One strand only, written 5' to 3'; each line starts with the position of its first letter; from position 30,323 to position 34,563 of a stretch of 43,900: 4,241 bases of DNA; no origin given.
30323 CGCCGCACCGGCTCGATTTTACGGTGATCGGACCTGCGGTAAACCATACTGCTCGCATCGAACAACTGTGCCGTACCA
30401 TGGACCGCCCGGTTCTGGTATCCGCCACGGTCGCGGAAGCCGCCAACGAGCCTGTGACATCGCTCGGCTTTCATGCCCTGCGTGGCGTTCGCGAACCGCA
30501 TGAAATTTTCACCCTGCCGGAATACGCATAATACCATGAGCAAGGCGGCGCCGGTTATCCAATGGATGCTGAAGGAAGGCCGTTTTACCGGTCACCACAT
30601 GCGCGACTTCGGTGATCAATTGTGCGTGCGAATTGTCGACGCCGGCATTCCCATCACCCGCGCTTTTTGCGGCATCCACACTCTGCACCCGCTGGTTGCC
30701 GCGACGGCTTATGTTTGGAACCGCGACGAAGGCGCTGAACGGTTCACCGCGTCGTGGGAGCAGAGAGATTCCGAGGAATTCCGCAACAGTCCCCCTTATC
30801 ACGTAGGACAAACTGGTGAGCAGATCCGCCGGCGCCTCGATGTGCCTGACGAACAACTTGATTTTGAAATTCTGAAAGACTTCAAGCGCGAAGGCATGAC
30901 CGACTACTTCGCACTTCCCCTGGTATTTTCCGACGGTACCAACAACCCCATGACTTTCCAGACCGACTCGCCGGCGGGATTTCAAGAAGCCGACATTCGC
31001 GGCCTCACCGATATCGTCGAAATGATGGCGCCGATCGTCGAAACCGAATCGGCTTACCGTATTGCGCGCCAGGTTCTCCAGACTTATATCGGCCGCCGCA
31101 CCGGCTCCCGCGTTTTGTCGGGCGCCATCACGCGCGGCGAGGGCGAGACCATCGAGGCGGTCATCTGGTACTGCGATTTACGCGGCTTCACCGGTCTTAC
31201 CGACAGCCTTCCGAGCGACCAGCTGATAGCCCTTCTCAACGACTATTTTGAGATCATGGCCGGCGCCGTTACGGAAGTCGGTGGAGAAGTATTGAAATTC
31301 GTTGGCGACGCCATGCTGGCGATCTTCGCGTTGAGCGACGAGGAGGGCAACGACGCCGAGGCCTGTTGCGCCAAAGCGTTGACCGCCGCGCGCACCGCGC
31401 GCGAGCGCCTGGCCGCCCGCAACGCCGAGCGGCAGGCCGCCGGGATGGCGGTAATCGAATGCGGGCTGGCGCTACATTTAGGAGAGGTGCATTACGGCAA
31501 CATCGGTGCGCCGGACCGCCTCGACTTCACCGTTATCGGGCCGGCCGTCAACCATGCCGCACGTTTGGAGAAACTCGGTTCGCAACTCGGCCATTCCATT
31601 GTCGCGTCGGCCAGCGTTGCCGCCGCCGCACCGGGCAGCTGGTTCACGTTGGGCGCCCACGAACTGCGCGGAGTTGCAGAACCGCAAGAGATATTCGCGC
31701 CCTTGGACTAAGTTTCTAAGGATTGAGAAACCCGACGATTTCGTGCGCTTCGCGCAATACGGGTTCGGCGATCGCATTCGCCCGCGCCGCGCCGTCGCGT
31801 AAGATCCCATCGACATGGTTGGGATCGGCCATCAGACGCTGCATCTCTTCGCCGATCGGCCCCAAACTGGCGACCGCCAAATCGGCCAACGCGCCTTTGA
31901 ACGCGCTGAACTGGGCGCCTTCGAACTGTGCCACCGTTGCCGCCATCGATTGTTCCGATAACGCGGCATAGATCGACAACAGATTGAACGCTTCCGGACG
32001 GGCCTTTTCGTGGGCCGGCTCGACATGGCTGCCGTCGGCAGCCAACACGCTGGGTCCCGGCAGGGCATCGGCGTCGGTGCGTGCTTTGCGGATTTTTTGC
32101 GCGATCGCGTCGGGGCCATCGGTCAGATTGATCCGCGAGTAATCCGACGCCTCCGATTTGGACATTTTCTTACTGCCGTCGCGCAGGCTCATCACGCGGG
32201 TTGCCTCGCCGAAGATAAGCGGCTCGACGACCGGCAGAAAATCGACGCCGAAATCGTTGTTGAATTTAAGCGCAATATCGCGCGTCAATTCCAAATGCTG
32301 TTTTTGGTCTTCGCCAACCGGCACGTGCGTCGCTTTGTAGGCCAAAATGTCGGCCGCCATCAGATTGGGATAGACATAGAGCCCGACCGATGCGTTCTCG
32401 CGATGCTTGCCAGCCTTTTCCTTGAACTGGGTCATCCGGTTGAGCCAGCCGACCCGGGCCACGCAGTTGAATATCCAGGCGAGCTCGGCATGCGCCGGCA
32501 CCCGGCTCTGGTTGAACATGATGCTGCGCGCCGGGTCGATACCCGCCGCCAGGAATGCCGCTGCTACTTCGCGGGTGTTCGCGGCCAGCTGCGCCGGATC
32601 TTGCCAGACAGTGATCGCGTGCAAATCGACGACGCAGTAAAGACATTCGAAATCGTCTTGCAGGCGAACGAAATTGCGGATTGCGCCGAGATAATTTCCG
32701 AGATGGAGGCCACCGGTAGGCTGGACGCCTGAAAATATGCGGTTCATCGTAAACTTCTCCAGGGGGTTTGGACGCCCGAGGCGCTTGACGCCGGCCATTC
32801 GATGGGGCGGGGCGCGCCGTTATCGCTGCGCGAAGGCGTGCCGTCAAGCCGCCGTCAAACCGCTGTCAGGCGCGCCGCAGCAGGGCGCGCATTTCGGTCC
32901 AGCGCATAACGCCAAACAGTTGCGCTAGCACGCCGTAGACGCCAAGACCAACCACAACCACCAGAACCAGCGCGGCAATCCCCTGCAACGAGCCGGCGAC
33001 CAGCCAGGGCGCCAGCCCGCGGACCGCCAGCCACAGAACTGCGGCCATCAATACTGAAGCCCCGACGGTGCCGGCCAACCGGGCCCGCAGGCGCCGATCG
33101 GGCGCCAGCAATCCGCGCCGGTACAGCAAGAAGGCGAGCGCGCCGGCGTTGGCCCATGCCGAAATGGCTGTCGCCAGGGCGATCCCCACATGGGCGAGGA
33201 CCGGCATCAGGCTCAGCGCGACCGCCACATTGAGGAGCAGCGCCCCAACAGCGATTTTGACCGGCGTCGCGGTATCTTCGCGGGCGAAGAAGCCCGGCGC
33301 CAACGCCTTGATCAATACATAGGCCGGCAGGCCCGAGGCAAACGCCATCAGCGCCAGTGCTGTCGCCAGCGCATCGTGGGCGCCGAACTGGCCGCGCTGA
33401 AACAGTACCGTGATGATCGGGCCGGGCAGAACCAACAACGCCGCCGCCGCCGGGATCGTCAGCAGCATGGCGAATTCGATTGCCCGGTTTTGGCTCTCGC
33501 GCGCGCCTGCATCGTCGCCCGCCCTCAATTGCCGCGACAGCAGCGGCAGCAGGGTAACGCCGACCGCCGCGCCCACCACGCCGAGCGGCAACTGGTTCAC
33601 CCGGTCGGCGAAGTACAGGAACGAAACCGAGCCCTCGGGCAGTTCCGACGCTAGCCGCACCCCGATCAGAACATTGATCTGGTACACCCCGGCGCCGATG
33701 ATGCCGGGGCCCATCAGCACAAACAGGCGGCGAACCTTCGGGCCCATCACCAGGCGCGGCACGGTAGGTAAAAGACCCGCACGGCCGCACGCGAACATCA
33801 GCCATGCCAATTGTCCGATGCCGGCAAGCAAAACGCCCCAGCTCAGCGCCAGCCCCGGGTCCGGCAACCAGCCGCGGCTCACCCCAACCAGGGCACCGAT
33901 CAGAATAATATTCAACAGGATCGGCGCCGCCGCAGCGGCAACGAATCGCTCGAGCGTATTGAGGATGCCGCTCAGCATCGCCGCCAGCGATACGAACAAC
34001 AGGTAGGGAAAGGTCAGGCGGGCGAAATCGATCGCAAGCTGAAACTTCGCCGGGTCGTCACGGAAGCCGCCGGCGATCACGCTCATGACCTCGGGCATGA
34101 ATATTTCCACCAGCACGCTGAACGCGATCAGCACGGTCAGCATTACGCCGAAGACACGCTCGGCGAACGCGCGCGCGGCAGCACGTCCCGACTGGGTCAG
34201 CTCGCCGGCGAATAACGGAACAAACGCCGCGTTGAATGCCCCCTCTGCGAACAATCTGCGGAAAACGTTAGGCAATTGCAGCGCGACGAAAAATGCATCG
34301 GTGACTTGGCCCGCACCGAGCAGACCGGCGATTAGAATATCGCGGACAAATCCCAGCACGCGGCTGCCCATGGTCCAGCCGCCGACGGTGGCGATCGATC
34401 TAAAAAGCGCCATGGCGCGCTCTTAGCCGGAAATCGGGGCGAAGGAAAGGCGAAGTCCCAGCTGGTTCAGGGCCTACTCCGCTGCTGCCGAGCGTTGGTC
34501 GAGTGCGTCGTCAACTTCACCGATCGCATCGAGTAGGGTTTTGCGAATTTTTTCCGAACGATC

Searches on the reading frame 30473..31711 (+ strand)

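Call 50: search_protein_families(library=pfam, proteins=[window:30473-31711:+], max_evalue=0.001)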
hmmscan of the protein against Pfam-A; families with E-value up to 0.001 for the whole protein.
window:30473-31711:+ (412 aa): 1 family
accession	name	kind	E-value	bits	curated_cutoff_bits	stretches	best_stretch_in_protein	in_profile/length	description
PF00211.25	Guanylate_cyc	-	1.9e-10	41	21.9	1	230-372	10-143/183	Adenylate and Guanylate cyclase catalytic domain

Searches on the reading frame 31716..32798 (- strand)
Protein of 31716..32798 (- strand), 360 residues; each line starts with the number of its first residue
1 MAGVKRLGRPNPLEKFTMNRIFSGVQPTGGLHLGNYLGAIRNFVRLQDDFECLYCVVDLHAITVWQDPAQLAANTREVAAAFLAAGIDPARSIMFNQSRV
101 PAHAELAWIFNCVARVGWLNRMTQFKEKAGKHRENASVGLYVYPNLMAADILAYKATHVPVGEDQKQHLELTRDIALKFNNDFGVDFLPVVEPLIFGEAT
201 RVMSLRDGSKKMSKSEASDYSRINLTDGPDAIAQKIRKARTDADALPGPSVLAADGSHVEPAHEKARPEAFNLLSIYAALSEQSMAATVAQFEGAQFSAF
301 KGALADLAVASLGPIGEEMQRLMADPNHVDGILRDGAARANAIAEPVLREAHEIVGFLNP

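Call 50: search_protein_families(library=pfam, proteins=[window:31716-32798:-], max_evalue=0.001)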
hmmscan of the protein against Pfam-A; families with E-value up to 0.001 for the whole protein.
window:31716-32798:- (360 aa): 1 family
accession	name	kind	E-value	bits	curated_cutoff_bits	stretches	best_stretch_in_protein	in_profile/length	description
PF00579.31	tRNA-synt_1b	-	5.4e-68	229.9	21.1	1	20-245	7-230/292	tRNA synthetases class I (W and Y)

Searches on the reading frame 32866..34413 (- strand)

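Call 50: search_protein_families(library=pfam, proteins=[window:32866-34413:-], max_evalue=0.001)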
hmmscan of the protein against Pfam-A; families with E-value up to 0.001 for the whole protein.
window:32866-34413:- (515 aa): 2 families
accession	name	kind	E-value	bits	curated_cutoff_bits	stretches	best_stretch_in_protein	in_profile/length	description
PF03023.19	MurJ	-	2.1e-114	383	27.4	1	28-472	1-442/451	Lipid II flippase MurJ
PF01554.23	MatE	-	0.00073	19.7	24.9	1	253-399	18-159/161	MatE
